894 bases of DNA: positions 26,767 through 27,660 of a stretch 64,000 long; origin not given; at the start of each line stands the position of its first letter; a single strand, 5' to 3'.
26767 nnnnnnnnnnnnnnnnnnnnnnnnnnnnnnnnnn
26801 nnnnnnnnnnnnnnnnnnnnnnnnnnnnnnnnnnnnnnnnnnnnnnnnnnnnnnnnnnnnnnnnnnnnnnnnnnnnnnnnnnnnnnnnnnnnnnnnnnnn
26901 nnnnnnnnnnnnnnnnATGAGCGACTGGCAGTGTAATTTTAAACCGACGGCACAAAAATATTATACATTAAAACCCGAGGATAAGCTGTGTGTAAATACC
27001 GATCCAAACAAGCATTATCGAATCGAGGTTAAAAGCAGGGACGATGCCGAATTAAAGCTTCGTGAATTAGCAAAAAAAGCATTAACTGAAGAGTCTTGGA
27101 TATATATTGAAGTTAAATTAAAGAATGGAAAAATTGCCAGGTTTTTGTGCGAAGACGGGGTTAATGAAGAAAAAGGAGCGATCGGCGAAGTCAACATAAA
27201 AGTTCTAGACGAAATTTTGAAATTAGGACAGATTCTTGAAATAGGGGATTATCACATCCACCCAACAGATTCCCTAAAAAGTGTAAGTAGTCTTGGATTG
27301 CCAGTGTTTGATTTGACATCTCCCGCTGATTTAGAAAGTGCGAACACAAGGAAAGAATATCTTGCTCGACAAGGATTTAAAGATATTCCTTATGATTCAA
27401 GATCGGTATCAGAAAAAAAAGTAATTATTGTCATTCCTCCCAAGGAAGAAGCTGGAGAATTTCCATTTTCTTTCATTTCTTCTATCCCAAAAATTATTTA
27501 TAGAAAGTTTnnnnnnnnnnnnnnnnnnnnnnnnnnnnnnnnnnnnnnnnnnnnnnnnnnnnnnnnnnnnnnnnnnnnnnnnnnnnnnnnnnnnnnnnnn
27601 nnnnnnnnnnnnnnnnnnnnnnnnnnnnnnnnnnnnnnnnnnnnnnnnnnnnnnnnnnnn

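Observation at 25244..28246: Uncharacterised three-gene cassette: PPP-like metallophosphatase (novel N-domain), unknown 198-aa protein, mini transglutaminase-like Cys protease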

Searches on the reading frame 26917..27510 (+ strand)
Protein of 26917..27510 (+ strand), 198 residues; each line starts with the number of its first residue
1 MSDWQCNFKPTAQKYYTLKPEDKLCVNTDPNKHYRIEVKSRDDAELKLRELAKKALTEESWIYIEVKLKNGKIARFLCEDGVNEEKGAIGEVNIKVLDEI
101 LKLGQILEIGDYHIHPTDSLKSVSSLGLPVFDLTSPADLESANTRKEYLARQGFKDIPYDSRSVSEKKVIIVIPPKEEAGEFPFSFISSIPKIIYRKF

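Call 3: search_protein_families(library=pfam, proteins=[window:26917-27510:+], max_evalue=10)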
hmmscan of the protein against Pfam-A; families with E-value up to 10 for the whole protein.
window:26917-27510:+ (198 aa): 0 families

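Call 4: search_protein_families(library=ncbifam, proteins=[window:26917-27510:+], max_evalue=10)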
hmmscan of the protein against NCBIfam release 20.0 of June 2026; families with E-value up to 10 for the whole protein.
window:26917-27510:+ (198 aa): 0 families

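Call 5: search_protein_families(library=padloc, proteins=[window:26917-27510:+], max_evalue=10)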
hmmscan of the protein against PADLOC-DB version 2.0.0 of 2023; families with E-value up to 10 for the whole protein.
window:26917-27510:+ (198 aa): 0 families

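Call 9: find_homologous_proteins(query=window:26917-27510:+, max_evalue=0.001)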
Query window:26917-27510:+ (198 aa): 1 proteins with E <= 0.001 among 141 candidates.
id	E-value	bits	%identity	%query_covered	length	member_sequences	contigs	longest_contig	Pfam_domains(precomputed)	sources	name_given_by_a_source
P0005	5.3e-127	439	100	100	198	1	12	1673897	-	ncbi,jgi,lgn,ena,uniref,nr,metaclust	ncbi:hypothetical protein A2276_04995 [candidate division WOR-1 bacterium RIFOXYA12_FULL_43_27]|unir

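Call 10: search_protein_families(library=phrogs, proteins=[window:26917-27510:+], max_evalue=10)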
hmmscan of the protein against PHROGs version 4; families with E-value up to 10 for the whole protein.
window:26917-27510:+ (198 aa): 1 family
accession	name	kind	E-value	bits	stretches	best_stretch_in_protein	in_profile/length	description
phrog_6989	-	unknown function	0.076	13.9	1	113-156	21-63/68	-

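Call 12: find_encoding_contigs(protein=P0005, flank=10000, max_places=10)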
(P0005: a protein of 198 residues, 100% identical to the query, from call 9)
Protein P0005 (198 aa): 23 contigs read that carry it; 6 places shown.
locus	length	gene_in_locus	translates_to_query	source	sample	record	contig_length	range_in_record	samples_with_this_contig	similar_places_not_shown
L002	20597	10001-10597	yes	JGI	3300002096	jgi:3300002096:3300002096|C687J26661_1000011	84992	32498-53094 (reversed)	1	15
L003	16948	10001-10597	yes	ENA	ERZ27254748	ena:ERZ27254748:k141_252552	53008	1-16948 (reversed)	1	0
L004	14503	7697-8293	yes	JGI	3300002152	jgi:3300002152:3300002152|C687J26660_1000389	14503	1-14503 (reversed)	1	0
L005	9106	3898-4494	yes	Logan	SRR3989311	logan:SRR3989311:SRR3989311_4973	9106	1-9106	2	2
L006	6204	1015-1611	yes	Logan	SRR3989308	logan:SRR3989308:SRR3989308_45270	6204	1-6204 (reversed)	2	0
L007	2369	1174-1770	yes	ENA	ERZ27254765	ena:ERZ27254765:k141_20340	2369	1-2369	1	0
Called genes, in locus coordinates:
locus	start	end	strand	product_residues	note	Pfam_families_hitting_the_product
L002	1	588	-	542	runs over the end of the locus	PF02878:PGM_PMM_I, PF02879:PGM_PMM_II, PF02880:PGM_PMM_III, PF00408:PGM_PMM_IV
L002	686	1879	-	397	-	PF01933:CofD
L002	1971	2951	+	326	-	PF00365:PFK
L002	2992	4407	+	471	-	-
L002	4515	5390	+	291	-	PF04055:Radical_SAM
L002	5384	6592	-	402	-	PF00365:PFK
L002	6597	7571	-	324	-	PF01116:F_bP_aldolase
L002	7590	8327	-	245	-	PF00121:TIM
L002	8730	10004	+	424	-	PF00149:Metallophos (weak)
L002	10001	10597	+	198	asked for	-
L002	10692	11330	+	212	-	-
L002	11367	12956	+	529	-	PF01676:Metalloenzyme, PF06415:iPGM_N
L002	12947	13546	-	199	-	PF04326:SLFN_AlbA_2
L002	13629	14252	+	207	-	PF18912:DZR_2, PF00156:Pribosyltran (weak)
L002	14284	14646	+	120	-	PF02482:Ribosomal_S30AE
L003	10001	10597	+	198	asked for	-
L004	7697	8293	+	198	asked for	-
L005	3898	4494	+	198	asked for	-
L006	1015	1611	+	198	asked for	-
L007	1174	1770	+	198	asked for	-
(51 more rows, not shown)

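Call 18: search_solved_structures(query=window:26917-27510:+, max_evalue=10)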
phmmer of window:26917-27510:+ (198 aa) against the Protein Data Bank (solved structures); distinct sequences matched with E-value up to 10: 3.
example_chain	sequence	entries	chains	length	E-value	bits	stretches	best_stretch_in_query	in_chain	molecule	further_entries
7mcd_A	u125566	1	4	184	0.0047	20.1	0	112-168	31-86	AI-designed TIM-barrel F15C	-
3ggy_A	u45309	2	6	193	0.56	13.3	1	23-114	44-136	Increased sodium tolerance protein 1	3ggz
5il7_A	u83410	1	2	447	1.7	11.8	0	111-156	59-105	Rab family protein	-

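Call 30: search_protein_representatives(protein=window:26917-27510:+)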
Query: 198 residues. Proteins with E-value up to 0.001 (for the whole library): 35; up to 1e-10: 6; up to 1e-30: 1. The best 35 are listed.
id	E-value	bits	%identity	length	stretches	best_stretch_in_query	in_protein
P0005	1.7e-127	439.2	100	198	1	1-198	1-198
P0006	2.9e-17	79.6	38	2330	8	56-100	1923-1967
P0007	2.0e-16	76.8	30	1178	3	9-118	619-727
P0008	1.6e-13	67.3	42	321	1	14-117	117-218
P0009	7.1e-12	62.0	38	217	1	19-174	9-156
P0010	4.3e-11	59.4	39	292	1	12-124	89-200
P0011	3.0e-10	56.7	36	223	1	14-120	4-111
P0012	7.0e-09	52.2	36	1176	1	23-180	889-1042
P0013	3.6e-08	49.9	40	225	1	32-123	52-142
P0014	6.4e-08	49.1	38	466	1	24-183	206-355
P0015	8.0e-08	48.8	36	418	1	17-124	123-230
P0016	5.0e-07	46.2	29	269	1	14-178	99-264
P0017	1.0e-06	45.2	38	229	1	21-164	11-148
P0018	1.5e-06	44.6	36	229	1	21-140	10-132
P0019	2.7e-06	43.8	45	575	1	17-119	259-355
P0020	3.4e-06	43.4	31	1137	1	11-159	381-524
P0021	1.0e-05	41.9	37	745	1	15-124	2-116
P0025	3.8e-05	40.0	28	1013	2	24-117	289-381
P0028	7.3e-05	39.1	37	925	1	30-167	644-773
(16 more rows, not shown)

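Call 32: search_protein_families(library=pfam, proteins=[P0006, P0007, P0012, P0014, P0015, P0019, P0020, P0021, P0025, P0028], max_evalue=0.01)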
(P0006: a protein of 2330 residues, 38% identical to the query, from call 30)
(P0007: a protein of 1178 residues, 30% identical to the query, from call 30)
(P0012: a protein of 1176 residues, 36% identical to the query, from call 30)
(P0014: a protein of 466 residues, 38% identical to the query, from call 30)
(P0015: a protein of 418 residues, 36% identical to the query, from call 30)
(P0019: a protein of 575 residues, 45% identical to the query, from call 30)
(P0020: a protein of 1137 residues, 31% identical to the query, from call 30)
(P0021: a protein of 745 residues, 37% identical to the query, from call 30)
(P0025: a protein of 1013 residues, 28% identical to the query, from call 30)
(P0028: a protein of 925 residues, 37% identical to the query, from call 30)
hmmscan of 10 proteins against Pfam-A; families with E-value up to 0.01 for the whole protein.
P0006 (2330 aa): 11 families
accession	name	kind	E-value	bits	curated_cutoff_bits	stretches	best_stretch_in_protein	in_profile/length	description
PF00567.30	TUDOR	-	5.6e-145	475.6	23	11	32-150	2-120/121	Tudor domain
PF05641.18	Agenet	-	2.8e-21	76.2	27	0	1924-1954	13-45/61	Agenet domain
PF01802.22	Herpes_V23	-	2.5e-15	57.2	25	0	469-511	245-287/290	Herpesvirus VP23 like capsid protein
PF20260.4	PUA_4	-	9.3e-13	48.5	23.9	0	1591-1617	19-46/48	RNA methyltransferase PUA domain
PF18358.7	Tudor_4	-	3.6e-10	39.8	25.8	0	1924-1950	11-37/50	Histone methyltransferase Tudor domain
PF22237.3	SO2946-like_C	-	3.4e-09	37.3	27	0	515-545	91-121/163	SO2946-like, C-terminal domain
PF17344.7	DUF5374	-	9.9e-08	32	25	0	1428-1447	6-25/40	Family of unknown function (DUF5374)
PF06003.18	SMN_Tudor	-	1.3e-07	32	22.7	0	1942-1960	35-53/58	Survival motor neuron protein (SMN), Tudor domain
PF18336.7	Tudor_FRX1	-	1.3e-05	25.4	25.9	0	1925-1946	9-30/49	Fragile X messenger ribonucleoprotein 1, Tudor domain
PF07039.17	SGF29_Tudor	-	0.00018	22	23.8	0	38-119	22-114/132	SGF29 tudor-like domain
PF20611.3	DUF6801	-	0.0052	17.3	26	0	404-472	40-113/161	Family of unknown function (DUF6801)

P0007 (1178 aa): 0 families

P0012 (1176 aa): 5 families
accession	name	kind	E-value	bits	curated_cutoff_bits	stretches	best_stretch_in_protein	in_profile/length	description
PF13646.12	HEAT_2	-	3.4e-22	79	27.7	2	481-567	3-88/88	HEAT repeats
PF00092.34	VWA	-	3.8e-08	34.2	23.8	1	315-441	1-125/174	von Willebrand factor type A domain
PF13519.12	VWA_2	-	2.6e-06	28.4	27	1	316-422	1-105/107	von Willebrand factor type A domain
PF03130.22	HEAT_PBS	-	3.3e-05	24.5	20.9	0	621-644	1-24/27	PBS lyase HEAT-like repeat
PF02985.28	HEAT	-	0.00011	22.6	23.5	0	609-635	5-30/31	HEAT repeat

P0014 (466 aa): 0 families

P0015 (418 aa): 0 families

P0019 (575 aa): 0 families

P0020 (1137 aa): 1 family
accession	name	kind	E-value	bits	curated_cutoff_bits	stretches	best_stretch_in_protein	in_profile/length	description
PF00691.25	OmpA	-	0.0012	19.6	27.2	0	211-280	4-78/98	OmpA family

P0021 (745 aa): 0 families

P0025 (1013 aa): 0 families

P0028 (925 aa): 4 families
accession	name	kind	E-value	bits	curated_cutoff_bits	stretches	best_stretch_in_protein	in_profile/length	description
PF00092.34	VWA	-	7.6e-10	39.7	23.8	1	294-418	2-128/174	von Willebrand factor type A domain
PF13519.12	VWA_2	-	2.2e-07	31.9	27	1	294-401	1-106/107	von Willebrand factor type A domain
PF03130.22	HEAT_PBS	-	0.00057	20.6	20.9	1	475-499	2-26/27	PBS lyase HEAT-like repeat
PF13646.12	HEAT_2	-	0.0012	19.5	27.7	0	459-500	34-73/88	HEAT repeats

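Call 33: search_protein_families(library=pfam, alignment_id=A2, max_evalue=1)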
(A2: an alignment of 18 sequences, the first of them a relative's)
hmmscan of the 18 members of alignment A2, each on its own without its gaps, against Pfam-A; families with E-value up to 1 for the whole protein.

A. member 1, P0005 (198 aa): 0 families

B. families by the number of members that match (of 18 scanned): 14 families
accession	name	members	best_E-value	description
PF10518.14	TAT_signal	1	0.0078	TAT (twin-arginine translocation) pathway signal sequence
PF07105.16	DUF1367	1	0.028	Protein of unknown function (DUF1367)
PF22184.2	CBM_56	1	0.033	Carbohydrate binding module family 56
PF24639.1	DUF7634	1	0.066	Domain of unknown function (DUF7634)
PF13499.12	EF-hand_7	1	0.08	EF-hand domain pair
PF10591.15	SPARC_Ca_bdg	1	0.11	Secreted protein acidic and rich in cysteine Ca binding region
PF16508.11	NIBRIN_BRCT_II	1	0.12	Second BRCT domain on Nijmegen syndrome breakage protein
PF12386.14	Peptidase_C71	1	0.13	Pseudomurein endo-isopeptidase Pei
PF20101.4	DUF6491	1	0.14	Family of unknown function (DUF6491)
PF01930.23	Cas_Cas4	1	0.18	Domain of unknown function DUF83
PF17136.10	ribosomal_L24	1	0.2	Ribosomal proteins 50S L24/mitochondrial 39S L24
PF10868.14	Defensin_like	1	0.2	Cysteine-rich antifungal protein 2, defensin-like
PF08869.16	XisI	1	0.22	XisI protein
PF23538.1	Teneurin_ABD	1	0.23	Teneurin antibiotic-binding-like domain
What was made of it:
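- On JAB/MPN+ (JAMM) metallopeptidases: None of the 17 relatives in alignment A2 hits a Pfam JAB, Prok-JAB or RadC model (call 33).
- No Pfam JAB model detects g2 (calls 3, 33), and its HxH-to-SxxD spacer is 19 residues instead of 7.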

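Call 35: search_solved_structures(query=A2, max_evalue=10, show_alignments=3)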
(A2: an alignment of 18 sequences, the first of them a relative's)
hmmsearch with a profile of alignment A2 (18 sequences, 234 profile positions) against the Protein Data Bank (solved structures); distinct sequences matched with E-value up to 10: 0.

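Call 38: find_encoding_contigs(protein=P0009, flank=6000, max_places=4)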
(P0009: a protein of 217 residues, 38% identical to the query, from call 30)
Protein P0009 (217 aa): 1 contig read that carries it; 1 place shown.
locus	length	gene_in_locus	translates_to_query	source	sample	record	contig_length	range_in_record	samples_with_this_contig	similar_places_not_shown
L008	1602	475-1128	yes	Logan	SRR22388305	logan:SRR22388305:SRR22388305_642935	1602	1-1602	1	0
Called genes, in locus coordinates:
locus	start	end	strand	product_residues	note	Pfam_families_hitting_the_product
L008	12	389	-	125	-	PF02537:CRCB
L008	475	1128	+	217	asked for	-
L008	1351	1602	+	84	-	?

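Call 40: find_encoding_contigs(protein=P0008, flank=6000, max_places=4)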
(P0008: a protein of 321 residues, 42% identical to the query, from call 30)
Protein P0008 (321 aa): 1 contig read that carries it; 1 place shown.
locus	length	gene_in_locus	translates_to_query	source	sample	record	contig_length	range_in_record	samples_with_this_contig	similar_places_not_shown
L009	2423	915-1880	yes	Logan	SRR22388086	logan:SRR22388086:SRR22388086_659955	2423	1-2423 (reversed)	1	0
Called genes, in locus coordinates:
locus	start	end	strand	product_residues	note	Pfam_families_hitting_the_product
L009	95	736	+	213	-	-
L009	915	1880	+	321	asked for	-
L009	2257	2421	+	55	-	?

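Call 41: find_encoding_contigs(protein=P0011, flank=6000, max_places=4)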
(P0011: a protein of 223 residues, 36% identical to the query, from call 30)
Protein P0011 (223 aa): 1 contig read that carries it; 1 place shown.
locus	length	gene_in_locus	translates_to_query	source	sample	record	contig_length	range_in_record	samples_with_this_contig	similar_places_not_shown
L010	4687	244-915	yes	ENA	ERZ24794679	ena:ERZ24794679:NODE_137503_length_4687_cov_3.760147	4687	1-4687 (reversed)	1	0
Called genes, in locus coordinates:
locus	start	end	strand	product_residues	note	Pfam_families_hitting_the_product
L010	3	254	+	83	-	?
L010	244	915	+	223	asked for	-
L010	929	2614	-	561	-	PF02310:B12-binding (weak), PF04055:Radical_SAM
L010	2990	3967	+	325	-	PF02661:Fic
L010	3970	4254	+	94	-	-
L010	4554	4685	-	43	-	?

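Call 42: find_encoding_contigs(protein=P0017, flank=6000, max_places=4)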
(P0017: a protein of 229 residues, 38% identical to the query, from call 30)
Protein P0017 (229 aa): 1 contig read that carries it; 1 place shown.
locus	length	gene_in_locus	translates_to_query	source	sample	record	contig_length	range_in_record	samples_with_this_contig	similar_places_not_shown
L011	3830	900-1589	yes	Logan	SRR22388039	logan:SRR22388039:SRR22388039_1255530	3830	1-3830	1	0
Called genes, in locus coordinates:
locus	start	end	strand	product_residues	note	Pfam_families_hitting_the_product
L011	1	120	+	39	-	?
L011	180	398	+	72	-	PF04014:MazE_antitoxin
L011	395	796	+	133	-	PF01850:PIN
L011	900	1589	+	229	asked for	-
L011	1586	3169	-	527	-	PF03958:Secretin_N, PF00263:Secretin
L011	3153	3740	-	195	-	PF04350:PilO (faint)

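Call 46: predict_structure(alignment_id=A2)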
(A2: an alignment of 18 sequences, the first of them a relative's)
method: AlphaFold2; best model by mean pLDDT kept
length: 198 residues; sequences in the alignment: 18
mean_pLDDT: 80.6   pTM: 0.79
mean pLDDT of the five models: 80.6, 80.3, 77.9, 77.8, 75.8
residues with pLDDT >= 90: 79; 70-90: 72; 50-70: 32; < 50: 15
segments of 3 or more residues with pLDDT < 50: 1-10, 183-185
pLDDT, mean of each block of 10 residues (from residue 1): 38 80 89 93 96 90 97 96 63 76 94 82 69 81 86 91 92 73 52 75
secondary structure, 60 per line:
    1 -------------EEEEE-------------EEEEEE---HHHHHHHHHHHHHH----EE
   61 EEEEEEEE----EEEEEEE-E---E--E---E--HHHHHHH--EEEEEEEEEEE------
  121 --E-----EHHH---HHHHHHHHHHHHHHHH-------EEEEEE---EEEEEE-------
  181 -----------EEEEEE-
elements in order: E14-18 E32-37 H41-54 E59-68 E73-79 H95-101 E104-114 H136-151 E159-164 E168-173 E192-197
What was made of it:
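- On JAB/MPN+ (JAMM) metallopeptidases: AF2 pLDDT 80.6 and pTM 0.79 (call 46).
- The AF2 model has pLDDT 80.6 and pTM 0.79 (call 46). The motifs sit on the expected secondary-structure elements (call 46).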

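Call 64: find_related_loci(query=A4, collection=genome_contigs, flank=8000)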
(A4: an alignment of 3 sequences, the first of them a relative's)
Query A4 (198 aa) in genome_contigs; peptide patterns used: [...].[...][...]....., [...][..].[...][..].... (x = any residue, [..] = any of these).
49 stretches matched a pattern, but none encodes a relative of the query by tblastn (E <= 1e-3).

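Call 65: find_related_loci(query=A4, collection=viral_contigs, flank=8000)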
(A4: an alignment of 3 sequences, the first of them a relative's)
Query A4 (198 aa) in viral_contigs; peptide patterns used: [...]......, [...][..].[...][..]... (x = any residue, [..] = any of these).
73 stretches matched a pattern, but none encodes a relative of the query by tblastn (E <= 1e-3).

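Call 69: search_dna_similar(query=window:26917-27510:+, collection=plasmids, mode=protein, max_evalue=1, max_rows=10)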
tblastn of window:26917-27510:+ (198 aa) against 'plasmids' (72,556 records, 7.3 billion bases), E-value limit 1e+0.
No match.

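Call 98: find_encoding_contigs(protein=P0014, flank=7000, max_places=3)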
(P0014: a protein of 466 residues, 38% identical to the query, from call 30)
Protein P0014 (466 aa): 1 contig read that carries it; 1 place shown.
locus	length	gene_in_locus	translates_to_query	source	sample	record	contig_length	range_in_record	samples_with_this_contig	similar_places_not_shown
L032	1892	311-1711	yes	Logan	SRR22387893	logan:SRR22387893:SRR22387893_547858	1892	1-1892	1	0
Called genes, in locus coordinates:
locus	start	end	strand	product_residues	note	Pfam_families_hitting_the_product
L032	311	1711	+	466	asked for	-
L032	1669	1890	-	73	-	?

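Call 99: find_encoding_contigs(protein=P0018, flank=7000, max_places=3)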
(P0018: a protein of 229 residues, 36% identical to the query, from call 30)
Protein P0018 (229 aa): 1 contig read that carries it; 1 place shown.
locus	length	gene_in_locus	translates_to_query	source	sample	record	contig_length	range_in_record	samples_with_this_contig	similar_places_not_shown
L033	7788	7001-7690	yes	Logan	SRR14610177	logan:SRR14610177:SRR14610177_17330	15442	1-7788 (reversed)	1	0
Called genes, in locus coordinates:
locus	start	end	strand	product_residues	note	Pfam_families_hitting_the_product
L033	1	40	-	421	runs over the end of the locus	PF00146:NADHdh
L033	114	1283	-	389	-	-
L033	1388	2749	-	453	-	PF06097:DUF945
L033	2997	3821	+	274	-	-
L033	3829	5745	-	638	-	PF00496:SBP_bac_5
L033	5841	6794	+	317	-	PF00126:HTH_1, PF03466:LysR_substrate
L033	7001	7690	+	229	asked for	-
